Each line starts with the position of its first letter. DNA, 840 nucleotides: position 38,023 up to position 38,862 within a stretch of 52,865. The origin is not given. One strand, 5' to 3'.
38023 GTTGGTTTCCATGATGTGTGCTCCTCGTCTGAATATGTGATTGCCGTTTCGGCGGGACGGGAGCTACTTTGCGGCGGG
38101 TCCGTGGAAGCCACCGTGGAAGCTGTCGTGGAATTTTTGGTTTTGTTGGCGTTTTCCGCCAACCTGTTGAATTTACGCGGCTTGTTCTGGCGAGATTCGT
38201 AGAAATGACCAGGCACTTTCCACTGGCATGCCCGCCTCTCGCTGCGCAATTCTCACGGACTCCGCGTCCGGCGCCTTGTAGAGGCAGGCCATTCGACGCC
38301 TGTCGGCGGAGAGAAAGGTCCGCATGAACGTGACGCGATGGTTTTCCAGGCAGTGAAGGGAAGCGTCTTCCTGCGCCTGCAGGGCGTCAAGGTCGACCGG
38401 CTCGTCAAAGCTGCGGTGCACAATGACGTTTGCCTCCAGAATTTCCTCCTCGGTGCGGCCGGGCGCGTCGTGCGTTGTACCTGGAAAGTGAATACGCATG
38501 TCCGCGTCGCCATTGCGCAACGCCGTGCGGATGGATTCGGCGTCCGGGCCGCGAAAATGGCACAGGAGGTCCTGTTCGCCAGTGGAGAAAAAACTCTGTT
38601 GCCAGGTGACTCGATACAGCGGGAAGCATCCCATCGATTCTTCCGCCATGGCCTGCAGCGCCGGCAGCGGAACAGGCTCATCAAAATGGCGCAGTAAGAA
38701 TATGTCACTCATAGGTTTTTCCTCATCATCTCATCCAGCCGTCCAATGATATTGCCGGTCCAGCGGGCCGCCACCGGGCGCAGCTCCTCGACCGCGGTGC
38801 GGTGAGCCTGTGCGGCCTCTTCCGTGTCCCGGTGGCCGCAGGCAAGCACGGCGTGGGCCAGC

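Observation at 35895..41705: Operon of a STAND-like SARP regulator with three DUF4242 domains, OsmC and a flavin oxidoreductase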

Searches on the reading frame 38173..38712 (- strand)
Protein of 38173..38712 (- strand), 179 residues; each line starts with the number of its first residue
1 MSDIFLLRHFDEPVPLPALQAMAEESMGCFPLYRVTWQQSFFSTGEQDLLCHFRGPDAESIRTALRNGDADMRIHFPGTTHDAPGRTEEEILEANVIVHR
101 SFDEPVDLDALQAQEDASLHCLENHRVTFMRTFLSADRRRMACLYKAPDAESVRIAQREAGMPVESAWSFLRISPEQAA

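Call 3: search_protein_families(library=pfam, proteins=[window:38173-38712:-], max_evalue=0.01)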
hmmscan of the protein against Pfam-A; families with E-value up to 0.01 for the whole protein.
window:38173-38712:- (179 aa): 1 family
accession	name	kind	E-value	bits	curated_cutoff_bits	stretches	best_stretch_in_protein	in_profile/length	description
PF14026.12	SCO4226-like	-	3.6e-24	85.2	28.5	2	97-166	2-72/76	Nickel responsive protein SCO4226-like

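Call 4: search_protein_families(library=ncbifam, proteins=[window:38173-38712:-], max_evalue=0.01)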
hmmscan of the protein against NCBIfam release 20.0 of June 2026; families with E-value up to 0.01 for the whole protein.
window:38173-38712:- (179 aa): 1 family
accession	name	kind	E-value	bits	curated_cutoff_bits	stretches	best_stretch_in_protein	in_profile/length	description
NF033706.1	Ni_bind_SCO4226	equivalog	7.1e-05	22.7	125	1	98-164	7-72/82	SCO4226 family nickel-binding protein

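Call 8: find_homologous_proteins(query=window:38173-38712:-)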
Query window:38173-38712:- (179 aa): 488 proteins with E <= 0.001 among 598 candidates; the best 120 are listed.
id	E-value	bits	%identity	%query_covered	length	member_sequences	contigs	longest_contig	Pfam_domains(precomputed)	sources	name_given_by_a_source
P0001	1.1e-116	405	100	100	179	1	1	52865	PF14026.13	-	-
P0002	3.7e-100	351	86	98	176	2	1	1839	PF14026.13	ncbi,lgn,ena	-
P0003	8.9e-71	255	65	98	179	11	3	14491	PF14026.13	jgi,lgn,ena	jgi:hypothetical protein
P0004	1.2e-69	251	64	98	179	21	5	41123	PF14026.13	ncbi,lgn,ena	-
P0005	3.6e-69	250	64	98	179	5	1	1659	PF14026.13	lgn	-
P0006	4.7e-69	250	65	98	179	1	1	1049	PF14026.13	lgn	-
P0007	4.9e-68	246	64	98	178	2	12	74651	PF14026.13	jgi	jgi:hypothetical protein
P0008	5.5e-68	246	64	98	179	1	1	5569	PF14026.13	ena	-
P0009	3.7e-67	243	64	98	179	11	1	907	PF14026.13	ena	-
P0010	6.7e-67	242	63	97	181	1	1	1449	PF14026.13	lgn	-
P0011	7.1e-67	242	63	98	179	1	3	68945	PF14026.13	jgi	jgi:hypothetical protein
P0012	8.3e-67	242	61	99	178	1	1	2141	PF14026.13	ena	-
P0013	7.0e-66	239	60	98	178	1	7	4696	PF14026.13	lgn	-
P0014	9.0e-66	239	61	98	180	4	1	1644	PF14026.13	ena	-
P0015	1.7e-65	238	60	98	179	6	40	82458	PF14026.13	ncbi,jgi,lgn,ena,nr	ncbi:MAG: DUF4242 domain-containing protein [Gammaproteobacteria bacterium]|jgi:hypothetical protein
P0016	4.3e-65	237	61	98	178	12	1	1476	PF14026.13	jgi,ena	-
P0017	5.9e-65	236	61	98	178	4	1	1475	PF14026.13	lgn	-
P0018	1.1e-64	235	61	98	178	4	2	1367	PF14026.13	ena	-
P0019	1.4e-64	235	63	100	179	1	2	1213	PF14026.13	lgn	-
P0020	1.6e-62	228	60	97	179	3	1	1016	PF14026.13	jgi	jgi:hypothetical protein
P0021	2.0e-62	228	58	99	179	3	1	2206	PF14026.13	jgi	jgi:hypothetical protein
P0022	3.3e-62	227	66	87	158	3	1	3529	PF14026.13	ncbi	-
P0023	4.3e-62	227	59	100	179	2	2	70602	PF14026.13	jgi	jgi:hypothetical protein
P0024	4.8e-57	210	55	98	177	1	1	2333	PF14026.13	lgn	-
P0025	1.3e-56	209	56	100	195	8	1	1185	PF14026.13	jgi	jgi:hypothetical protein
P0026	2.3e-56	208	59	98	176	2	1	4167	PF14026.13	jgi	jgi:hypothetical protein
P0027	8.2e-56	206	58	98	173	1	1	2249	PF14026.13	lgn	-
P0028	1.0e-55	206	53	97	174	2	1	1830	PF14026.13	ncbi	-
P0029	1.6e-55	205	55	98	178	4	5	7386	PF14026.13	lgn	-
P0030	1.8e-55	205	55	98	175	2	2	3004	PF14026.13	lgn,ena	-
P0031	2.7e-55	205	53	98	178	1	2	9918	PF14026.13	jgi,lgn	jgi:hypothetical protein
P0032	4.0e-55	204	56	98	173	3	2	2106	PF14026.13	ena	-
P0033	1.1e-54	203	55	98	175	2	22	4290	PF14026.13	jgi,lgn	-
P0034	1.4e-54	202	52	100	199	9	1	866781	PF14026.13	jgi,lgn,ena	-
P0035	2.9e-54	201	55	98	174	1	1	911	PF14026.13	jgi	jgi:hypothetical protein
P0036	2.9e-54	201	59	97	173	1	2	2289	PF14026.13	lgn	-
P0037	3.1e-54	201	53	98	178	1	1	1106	PF14026.13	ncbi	-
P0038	3.9e-54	201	54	98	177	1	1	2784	PF14026.13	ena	-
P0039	6.2e-54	200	53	97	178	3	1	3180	PF14026.13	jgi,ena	-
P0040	8.8e-54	200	54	98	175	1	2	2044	PF14026.13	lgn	-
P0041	9.7e-54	200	54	98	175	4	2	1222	PF14026.13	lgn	-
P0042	1.1e-53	199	54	98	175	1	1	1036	PF14026.13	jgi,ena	-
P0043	1.3e-53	199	54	98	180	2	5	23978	PF14026.13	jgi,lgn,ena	jgi:hypothetical protein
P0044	1.5e-53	199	54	98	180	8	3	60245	PF14026.13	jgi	jgi:hypothetical protein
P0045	1.9e-53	199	54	98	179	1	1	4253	PF14026.13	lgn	-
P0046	2.8e-53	198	54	100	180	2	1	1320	PF14026.13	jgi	-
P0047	2.9e-53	198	55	98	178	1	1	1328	PF14026.13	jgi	jgi:hypothetical protein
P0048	3.0e-53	198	53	98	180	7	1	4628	PF14026.13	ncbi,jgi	jgi:hypothetical protein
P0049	3.4e-53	198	53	98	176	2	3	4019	PF14026.13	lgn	-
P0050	4.1e-53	198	53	99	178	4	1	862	PF14026.13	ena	-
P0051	5.7e-53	197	54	98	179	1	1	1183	PF14026.13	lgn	-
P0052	6.0e-53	197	52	99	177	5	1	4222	PF14026.13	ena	-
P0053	6.1e-53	197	54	97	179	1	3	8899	PF14026.13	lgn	-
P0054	8.9e-53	197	51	99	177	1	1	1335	PF14026.13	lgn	-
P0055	1.1e-52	196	55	98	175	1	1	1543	PF14026.13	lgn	-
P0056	1.2e-52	196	54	99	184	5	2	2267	PF14026.13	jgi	-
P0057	1.2e-52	196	53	98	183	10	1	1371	PF14026.13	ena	-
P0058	1.9e-52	195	55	95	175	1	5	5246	PF14026.13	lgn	-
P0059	2.0e-52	195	52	98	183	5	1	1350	PF14026.13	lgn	-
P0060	3.0e-52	195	53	99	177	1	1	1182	PF14026.13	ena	-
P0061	3.9e-52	194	54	97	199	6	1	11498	PF14026.13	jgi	-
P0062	4.7e-52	194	53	98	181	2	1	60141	PF14026.13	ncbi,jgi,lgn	-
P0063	4.8e-52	194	53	98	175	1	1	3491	PF14026.13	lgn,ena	-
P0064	5.1e-52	194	52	97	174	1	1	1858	PF14026.13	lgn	-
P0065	5.8e-52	194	53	96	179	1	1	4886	PF14026.13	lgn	-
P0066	6.3e-52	194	53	98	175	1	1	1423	PF14026.13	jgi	-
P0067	6.9e-52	194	53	98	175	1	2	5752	PF14026.13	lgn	-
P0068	7.0e-52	194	52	98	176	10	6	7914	PF14026.13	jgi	jgi:hypothetical protein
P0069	7.3e-52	194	53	99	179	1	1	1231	PF14026.13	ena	-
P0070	7.4e-52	194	55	95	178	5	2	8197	PF14026.13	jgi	jgi:hypothetical protein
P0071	8.6e-52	193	50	100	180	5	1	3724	PF14026.13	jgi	jgi:hypothetical protein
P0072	1.0e-51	193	51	98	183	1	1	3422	PF14026.13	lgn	-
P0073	1.0e-51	193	54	100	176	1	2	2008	PF14026.13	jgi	jgi:hypothetical protein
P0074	1.1e-51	193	52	97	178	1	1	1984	PF14026.13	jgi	jgi:hypothetical protein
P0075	1.2e-51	193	49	99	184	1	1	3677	PF14026.13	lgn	-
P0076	1.5e-51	193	53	98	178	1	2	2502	PF14026.13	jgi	jgi:hypothetical protein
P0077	1.5e-51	193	53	98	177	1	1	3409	PF14026.13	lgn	-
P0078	1.7e-51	192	53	97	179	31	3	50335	PF14026.13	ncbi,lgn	-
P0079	1.7e-51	192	54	98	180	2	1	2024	PF14026.13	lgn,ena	-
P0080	1.8e-51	192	51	98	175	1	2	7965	PF14026.13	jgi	jgi:hypothetical protein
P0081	1.8e-51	192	53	99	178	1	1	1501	PF14026.13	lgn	-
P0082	1.9e-51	192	53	98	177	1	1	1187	PF14026.13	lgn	-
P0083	2.2e-51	192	53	98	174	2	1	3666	PF14026.13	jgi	jgi:hypothetical protein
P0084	3.0e-51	192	54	97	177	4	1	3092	PF14026.13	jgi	-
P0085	3.7e-51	191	52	97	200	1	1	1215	PF14026.13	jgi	-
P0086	4.0e-51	191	51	98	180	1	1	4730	PF14026.13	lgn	-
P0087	4.0e-51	191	50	98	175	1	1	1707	PF14026.13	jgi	-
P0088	4.1e-51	191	51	97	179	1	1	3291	PF14026.13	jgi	jgi:hypothetical protein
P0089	4.2e-51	191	49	98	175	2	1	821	PF14026.13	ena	-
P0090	4.5e-51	191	51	98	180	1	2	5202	PF14026.13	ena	-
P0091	4.6e-51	191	55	98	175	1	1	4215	PF14026.13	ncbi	-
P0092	4.8e-51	191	54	98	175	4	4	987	PF14026.13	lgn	-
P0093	8.5e-51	190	51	98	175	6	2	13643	PF14026.13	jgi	jgi:hypothetical protein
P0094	9.2e-51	190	54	98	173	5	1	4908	PF14026.13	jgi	jgi:hypothetical protein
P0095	9.3e-51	190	52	98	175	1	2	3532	PF14026.13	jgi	jgi:hypothetical protein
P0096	9.9e-51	190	51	98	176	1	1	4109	PF14026.13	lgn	-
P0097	1.2e-50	190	50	98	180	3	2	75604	PF14026.13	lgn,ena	-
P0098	1.2e-50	190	51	97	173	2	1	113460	PF14026.13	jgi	-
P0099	1.3e-50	190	51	100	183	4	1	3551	PF14026.13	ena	-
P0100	1.3e-50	190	52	97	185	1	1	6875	PF14026.13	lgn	-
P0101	1.8e-50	189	51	98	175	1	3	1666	PF14026.13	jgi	jgi:Nickel responsive protein SCO4226-like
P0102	1.8e-50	189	53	95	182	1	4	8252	PF14026.13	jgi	jgi:hypothetical protein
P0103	1.9e-50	189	51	98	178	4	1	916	PF14026.13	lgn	-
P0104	2.1e-50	189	51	98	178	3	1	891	PF14026.13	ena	-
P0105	2.2e-50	189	53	98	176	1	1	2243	PF14026.13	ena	-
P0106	2.4e-50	189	52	99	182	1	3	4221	PF14026.13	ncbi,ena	-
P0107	2.9e-50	188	52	98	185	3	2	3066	PF14026.13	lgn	-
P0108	3.9e-50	188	51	98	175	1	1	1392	PF14026.13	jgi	-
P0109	3.9e-50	188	52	97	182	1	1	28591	PF14026.13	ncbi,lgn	-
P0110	4.1e-50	188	52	97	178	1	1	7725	PF14026.13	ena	-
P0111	4.1e-50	188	52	99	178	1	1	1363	PF14026.13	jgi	jgi:hypothetical protein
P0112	4.1e-50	188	55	98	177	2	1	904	PF14026.13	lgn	-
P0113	4.2e-50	188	51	98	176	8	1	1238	PF14026.13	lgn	-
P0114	4.5e-50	188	49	98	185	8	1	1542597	PF14026.13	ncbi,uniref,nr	ncbi:DUF4242 domain-containing protein [Halomonas sp. LBP4]|uniref:DUF4242 domain-containing protein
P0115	4.6e-50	188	49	98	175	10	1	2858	PF14026.13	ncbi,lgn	-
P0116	4.6e-50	188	51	98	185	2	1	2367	PF14026.13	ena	-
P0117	4.6e-50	188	52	100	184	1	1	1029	PF14026.13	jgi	jgi:Nickel responsive protein SCO4226-like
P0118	4.8e-50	188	53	99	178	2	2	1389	PF14026.13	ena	-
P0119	4.9e-50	188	52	94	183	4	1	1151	PF14026.13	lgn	-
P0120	5.7e-50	187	50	99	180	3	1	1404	PF14026.13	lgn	-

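Call 9: find_encoding_contigs(protein=P0015, flank=8000, max_places=3)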
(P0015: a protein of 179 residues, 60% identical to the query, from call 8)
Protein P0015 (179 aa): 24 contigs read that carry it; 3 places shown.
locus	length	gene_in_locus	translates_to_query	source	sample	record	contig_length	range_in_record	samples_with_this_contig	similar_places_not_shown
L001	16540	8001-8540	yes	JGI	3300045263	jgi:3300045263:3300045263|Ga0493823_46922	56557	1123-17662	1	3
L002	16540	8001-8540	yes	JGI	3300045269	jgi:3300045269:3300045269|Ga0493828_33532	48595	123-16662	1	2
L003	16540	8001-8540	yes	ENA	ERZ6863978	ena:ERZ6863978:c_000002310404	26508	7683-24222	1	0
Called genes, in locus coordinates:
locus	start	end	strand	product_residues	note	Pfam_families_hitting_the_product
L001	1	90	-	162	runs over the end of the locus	-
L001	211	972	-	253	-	PF06966:DUF1295, PF02544:Steroid_dh (weak), PF04140:ICMT (weak), PF04191:PEMT (weak)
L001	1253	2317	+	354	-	PF13505:OMP_b-brl, PF00691:OmpA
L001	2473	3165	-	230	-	PF02627:CMD (faint)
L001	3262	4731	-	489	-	PF00291:PALP, PF00462:Glutaredoxin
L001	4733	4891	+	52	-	-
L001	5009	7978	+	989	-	PF03704:BTAD, PF13191:AAA_16, PF13424:TPR_12 (weak)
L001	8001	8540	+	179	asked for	PF14026:SCO4226-like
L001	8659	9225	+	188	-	PF02566:OsmC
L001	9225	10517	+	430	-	PF07992:Pyr_redox_2, PF13450:NAD_binding_8 (faint), PF13738:Pyr_redox_3, PF01266:DAO (weak)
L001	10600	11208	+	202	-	PF02525:Flavodoxin_2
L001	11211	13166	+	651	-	PF00999:Na_H_Exchanger, PF02254:TrkA_N, PF27452:KefB_C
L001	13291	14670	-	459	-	PF01554:MatE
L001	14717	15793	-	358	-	PF01210:NAD_Gly3P_dh_N (weak), PF02317:Octopine_DH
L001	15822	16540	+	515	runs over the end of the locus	PF03553:Na_H_antiporter, PF03606:DcuC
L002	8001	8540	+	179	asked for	PF14026:SCO4226-like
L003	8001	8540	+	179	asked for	PF14026:SCO4226-like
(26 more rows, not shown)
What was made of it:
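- Closest known: Thiosulfinate. Same: KefF/KefB-like genes adjoin the present cluster in one clade (call 9).
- KefF/KefB-like genes directly follow the cluster in the L001 clade (call 9).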

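Call 10: find_encoding_contigs(protein=P0114, flank=8000, max_places=2)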
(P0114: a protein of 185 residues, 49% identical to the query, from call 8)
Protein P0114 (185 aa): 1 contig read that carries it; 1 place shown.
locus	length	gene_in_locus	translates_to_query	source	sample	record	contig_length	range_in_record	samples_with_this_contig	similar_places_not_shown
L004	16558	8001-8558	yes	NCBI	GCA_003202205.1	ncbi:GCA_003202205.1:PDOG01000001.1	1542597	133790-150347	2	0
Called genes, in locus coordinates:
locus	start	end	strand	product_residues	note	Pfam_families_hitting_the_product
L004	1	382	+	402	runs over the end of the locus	PF07690:MFS_1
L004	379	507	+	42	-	-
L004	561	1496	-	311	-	PF00126:HTH_1, PF03466:LysR_substrate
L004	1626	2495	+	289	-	PF02678:Pirin, PF05726:Pirin_C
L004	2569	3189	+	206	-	PF00857:Isochorismatase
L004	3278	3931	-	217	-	PF02627:CMD (weak)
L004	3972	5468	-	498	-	PF00291:PALP, PF00462:Glutaredoxin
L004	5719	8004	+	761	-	-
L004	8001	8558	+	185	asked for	PF14026:SCO4226-like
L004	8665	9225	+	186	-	PF02566:OsmC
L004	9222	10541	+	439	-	PF00070:Pyr_redox (faint), PF01266:DAO (faint), PF01494:FAD_binding_3 (weak), PF03486:HI0933_like (faint), PF05834:Lycopene_cycl (faint), PF07992:Pyr_redox_2, PF13450:NAD_binding_8 (faint), PF13738:Pyr_redox_3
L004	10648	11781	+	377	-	PF04055:Radical_SAM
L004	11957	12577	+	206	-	PF07486:Hydrolase_2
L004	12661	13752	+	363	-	PF01734:Patatin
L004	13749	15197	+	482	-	-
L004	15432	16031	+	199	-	PF00903:Glyoxalase, PF13669:Glyoxalase_4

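Call 11: find_encoding_contigs(protein=P0034, flank=8000, max_places=2)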
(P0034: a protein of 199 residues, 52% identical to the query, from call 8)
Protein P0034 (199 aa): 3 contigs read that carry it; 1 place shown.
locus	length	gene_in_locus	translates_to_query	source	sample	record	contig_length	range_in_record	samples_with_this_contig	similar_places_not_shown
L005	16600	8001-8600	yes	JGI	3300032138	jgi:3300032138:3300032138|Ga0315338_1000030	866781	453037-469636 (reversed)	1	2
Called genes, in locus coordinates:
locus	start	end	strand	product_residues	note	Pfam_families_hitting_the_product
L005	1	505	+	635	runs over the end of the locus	PF07969:Amidohydro_3 (faint)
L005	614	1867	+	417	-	PF04966:OprB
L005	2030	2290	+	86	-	-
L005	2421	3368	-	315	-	PF14226:DIOX_N, PF03171:2OG-FeII_Oxy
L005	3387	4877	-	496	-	PF00291:PALP, PF00462:Glutaredoxin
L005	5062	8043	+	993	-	PF03704:BTAD, PF14559:TPR_19 (faint), PF13191:AAA_16, PF13401:AAA_22 (weak)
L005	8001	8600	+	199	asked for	PF14026:SCO4226-like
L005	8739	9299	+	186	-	PF02566:OsmC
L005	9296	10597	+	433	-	PF01266:DAO (faint), PF01494:FAD_binding_3 (faint), PF07992:Pyr_redox_2 (weak), PF13738:Pyr_redox_3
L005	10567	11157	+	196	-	PF14026:SCO4226-like (weak)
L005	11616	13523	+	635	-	PF00924:MS_channel_2nd, PF21082:MS_channel_3rd (weak)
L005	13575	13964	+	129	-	PF07366:SnoaL, PF12680:SnoaL_2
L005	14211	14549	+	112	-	PF04993:TfoX_N (weak)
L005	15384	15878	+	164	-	PF12158:DUF3592 (weak)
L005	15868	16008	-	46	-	-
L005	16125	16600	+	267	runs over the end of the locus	PF01135:PCMT (weak), PF13489:Methyltransf_23 (weak), PF01209:Ubie_methyltran (faint), PF08242:Methyltransf_12 (weak)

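Call 16: search_solved_structures(query=window:38173-38712:-, max_evalue=10, show_alignments=3)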
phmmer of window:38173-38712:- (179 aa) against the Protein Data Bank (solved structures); distinct sequences matched with E-value up to 10: 7.
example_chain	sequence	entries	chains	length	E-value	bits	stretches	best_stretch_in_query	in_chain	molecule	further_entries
7c04_A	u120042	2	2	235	0.43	13.5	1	84-148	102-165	Heat shock protein 75 kDa, mitochondrial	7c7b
5f3k_A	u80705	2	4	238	0.44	13.5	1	84-148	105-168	Heat shock protein 75 kDa, mitochondrial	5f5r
7u8u_A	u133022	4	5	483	1.2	12.1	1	84-148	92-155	Heat shock protein 75 kDa, mitochondrial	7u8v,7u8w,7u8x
5hph_A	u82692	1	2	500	1.2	12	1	84-148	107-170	Heat shock protein 75 kDa, mitochondrial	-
4z1f_A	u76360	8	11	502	1.3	12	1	84-148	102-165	Heat shock protein 75 kDa, mitochondrial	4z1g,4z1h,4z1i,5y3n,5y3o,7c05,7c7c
7ulk_A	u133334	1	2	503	1.3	12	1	84-148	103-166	Heat shock protein 75 kDa, mitochondrial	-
1j6r_A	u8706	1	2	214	1.7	11.6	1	39-112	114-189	METHIONINE SYNTHASE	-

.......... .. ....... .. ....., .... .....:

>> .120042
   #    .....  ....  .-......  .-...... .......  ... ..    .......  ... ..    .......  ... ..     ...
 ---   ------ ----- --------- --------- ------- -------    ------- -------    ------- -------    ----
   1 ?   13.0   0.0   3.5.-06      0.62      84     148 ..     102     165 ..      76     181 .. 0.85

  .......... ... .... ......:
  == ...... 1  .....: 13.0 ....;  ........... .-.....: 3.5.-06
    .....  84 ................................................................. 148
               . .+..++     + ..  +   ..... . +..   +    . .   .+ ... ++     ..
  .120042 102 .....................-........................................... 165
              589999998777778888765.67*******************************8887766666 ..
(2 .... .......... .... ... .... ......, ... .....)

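Call 17: find_encoding_contigs(protein=P0098, flank=8000, max_places=2)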
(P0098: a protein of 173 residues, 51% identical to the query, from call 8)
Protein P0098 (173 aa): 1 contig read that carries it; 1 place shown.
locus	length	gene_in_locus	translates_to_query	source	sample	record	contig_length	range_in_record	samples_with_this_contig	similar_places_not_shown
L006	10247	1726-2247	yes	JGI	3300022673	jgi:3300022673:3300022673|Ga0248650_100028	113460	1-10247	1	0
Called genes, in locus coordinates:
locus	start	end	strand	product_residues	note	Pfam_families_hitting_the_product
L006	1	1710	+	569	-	?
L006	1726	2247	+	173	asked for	PF14026:SCO4226-like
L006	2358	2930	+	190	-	PF02566:OsmC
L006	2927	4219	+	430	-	PF00070:Pyr_redox (faint), PF01266:DAO (faint), PF01494:FAD_binding_3 (faint), PF03486:HI0933_like (faint), PF07992:Pyr_redox_2, PF13450:NAD_binding_8 (faint), PF13738:Pyr_redox_3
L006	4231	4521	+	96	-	-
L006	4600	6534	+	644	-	PF03704:BTAD, PF12895:ANAPC3 (faint), PF13428:TPR_14 (faint), PF14559:TPR_19 (faint), PF07719:TPR_2 (faint), PF00515:TPR_1 (faint), PF13431:TPR_17 (faint)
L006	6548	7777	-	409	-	PF00743:FMO-like (weak), PF01266:DAO (faint), PF01494:FAD_binding_3 (weak), PF03486:HI0933_like (faint), PF07992:Pyr_redox_2, PF13450:NAD_binding_8 (faint), PF13738:Pyr_redox_3, PF13434:Lys_Orn_oxgnase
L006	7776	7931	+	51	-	-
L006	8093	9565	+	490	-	PF14321:DUF4382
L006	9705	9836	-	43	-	-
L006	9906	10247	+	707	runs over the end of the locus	PF18911:PKD_4, PF22352:K319L-like_PKD, PF18911:PKD_4, PF22352:K319L-like_PKD, PF18911:PKD_4, PF22352:K319L-like_PKD, PF18911:PKD_4, PF22352:K319L-like_PKD, +7 more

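Call 18: find_encoding_contigs(protein=P0078, flank=8000, max_places=2)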
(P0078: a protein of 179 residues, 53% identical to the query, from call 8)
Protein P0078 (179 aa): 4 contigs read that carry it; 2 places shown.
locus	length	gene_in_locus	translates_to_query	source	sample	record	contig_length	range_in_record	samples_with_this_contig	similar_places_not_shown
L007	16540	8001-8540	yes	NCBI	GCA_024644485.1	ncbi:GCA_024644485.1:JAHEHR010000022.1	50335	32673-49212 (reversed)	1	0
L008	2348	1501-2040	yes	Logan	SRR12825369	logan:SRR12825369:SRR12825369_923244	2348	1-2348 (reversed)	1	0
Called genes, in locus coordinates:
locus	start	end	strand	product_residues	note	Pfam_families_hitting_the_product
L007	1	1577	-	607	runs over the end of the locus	-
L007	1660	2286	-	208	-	PF02627:CMD (faint)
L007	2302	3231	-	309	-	PF14226:DIOX_N, PF03171:2OG-FeII_Oxy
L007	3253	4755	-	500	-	PF00291:PALP, PF00462:Glutaredoxin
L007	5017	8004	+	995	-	PF03704:BTAD, PF13191:AAA_16, PF13401:AAA_22 (weak)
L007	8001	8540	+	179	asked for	PF14026:SCO4226-like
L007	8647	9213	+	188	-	PF02566:OsmC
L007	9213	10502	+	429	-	PF00070:Pyr_redox (faint), PF01266:DAO (faint), PF01494:FAD_binding_3 (faint), PF03486:HI0933_like (faint), PF07992:Pyr_redox_2, PF13450:NAD_binding_8 (faint), PF13738:Pyr_redox_3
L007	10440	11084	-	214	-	PF02622:DUF179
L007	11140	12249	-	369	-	PF01370:Epimerase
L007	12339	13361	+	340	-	PF01926:MMR_HSR1, PF02421:FeoB_N, PF02824:TGS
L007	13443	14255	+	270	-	PF00188:CAP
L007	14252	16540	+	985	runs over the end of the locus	PF05359:DUF748, PF13116:YhdP (weak), PF05359:DUF748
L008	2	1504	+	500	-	?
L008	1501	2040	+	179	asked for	PF14026:SCO4226-like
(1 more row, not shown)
